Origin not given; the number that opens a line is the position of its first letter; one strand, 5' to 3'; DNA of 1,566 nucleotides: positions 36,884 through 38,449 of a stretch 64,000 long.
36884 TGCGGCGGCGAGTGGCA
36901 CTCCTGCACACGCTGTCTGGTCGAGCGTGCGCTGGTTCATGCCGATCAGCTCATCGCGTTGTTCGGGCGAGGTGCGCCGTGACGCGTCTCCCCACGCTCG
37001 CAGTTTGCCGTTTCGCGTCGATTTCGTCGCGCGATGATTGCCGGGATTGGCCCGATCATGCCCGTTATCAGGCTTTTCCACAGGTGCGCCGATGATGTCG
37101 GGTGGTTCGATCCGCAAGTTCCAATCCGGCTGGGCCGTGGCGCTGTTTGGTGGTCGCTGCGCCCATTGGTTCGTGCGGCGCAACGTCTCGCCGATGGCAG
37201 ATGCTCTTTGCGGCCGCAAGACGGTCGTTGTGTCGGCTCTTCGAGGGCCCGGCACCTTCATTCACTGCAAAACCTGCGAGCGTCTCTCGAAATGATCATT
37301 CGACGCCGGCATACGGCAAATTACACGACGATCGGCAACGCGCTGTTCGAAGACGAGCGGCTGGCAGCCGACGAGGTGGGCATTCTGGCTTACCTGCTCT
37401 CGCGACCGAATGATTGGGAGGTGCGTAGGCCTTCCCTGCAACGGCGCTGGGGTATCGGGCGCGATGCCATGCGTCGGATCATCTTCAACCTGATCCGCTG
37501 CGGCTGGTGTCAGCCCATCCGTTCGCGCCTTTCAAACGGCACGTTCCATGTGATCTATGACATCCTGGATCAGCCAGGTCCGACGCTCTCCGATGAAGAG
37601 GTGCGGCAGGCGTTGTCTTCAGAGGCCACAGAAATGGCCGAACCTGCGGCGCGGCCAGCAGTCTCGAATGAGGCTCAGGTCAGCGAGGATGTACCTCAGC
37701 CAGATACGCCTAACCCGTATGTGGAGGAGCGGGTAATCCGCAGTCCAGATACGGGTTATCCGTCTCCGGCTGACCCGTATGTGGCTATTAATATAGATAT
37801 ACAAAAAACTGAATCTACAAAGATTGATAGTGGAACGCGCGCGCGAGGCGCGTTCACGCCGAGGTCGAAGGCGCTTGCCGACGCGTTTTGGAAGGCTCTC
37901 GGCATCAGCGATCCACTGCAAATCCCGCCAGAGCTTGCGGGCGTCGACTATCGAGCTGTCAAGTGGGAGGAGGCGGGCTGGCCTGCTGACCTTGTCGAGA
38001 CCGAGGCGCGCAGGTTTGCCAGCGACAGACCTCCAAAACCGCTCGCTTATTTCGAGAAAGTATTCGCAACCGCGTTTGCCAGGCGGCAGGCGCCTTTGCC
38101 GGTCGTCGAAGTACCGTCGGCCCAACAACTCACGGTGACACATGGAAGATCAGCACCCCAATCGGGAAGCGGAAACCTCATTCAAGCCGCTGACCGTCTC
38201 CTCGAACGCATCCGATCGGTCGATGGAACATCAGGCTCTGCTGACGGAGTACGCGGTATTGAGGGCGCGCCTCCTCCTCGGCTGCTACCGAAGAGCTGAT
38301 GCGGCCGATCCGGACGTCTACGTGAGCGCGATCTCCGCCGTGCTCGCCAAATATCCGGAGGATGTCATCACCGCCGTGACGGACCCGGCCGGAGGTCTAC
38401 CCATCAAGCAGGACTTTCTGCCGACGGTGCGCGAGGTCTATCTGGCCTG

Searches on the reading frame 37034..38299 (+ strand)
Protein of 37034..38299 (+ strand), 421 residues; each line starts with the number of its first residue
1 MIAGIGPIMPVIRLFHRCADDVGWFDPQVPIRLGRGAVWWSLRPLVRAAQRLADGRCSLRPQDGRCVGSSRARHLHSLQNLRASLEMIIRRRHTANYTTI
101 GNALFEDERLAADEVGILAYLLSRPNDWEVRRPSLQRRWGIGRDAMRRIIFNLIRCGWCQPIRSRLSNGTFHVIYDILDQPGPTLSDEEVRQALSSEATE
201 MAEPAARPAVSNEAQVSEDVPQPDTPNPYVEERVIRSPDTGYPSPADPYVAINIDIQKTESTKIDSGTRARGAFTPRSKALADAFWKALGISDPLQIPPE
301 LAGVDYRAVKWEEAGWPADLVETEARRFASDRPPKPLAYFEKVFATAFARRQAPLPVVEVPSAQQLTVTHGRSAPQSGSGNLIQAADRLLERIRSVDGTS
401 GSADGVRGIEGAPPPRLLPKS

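Call 17: search_protein_families(library=phrogs, proteins=[window:37034-38299:+], max_evalue=0.001)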
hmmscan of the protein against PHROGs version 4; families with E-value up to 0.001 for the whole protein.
window:37034-38299:+ (421 aa): 11 families
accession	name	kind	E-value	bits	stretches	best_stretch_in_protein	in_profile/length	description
phrog_1456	-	DNA, RNA and nucleotide metabolism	4.7e-10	40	1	89-190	5-104/365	DNA binding protein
phrog_37920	-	DNA, RNA and nucleotide metabolism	1.6e-08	35.1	1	87-182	1-97/245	HTH DNA binding protein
phrog_27492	-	unknown function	1.2e-07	32.5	1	84-181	11-108/304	-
phrog_428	-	DNA, RNA and nucleotide metabolism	1.7e-07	31.8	1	86-197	79-193/455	replication initiation protein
phrog_4707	-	DNA, RNA and nucleotide metabolism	3.8e-07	31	1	91-186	10-108/409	replication initiation protein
phrog_23842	-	unknown function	3.9e-07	30.6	1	87-184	13-113/317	-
phrog_186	-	DNA, RNA and nucleotide metabolism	2.4e-05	25.2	1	87-200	12-119/308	DnaD-like helicase loader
phrog_4221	-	DNA, RNA and nucleotide metabolism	5.9e-05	23.5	1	88-211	4-128/325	replication initiation protein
phrog_270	-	DNA, RNA and nucleotide metabolism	6e-05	23.6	1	91-231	26-177/383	replication initiation protein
phrog_11718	-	unknown function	0.00043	21.6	1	88-160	3-75/105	-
phrog_3926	-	DNA, RNA and nucleotide metabolism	0.00059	20.6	0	196-369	128-273/312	replication initiation protein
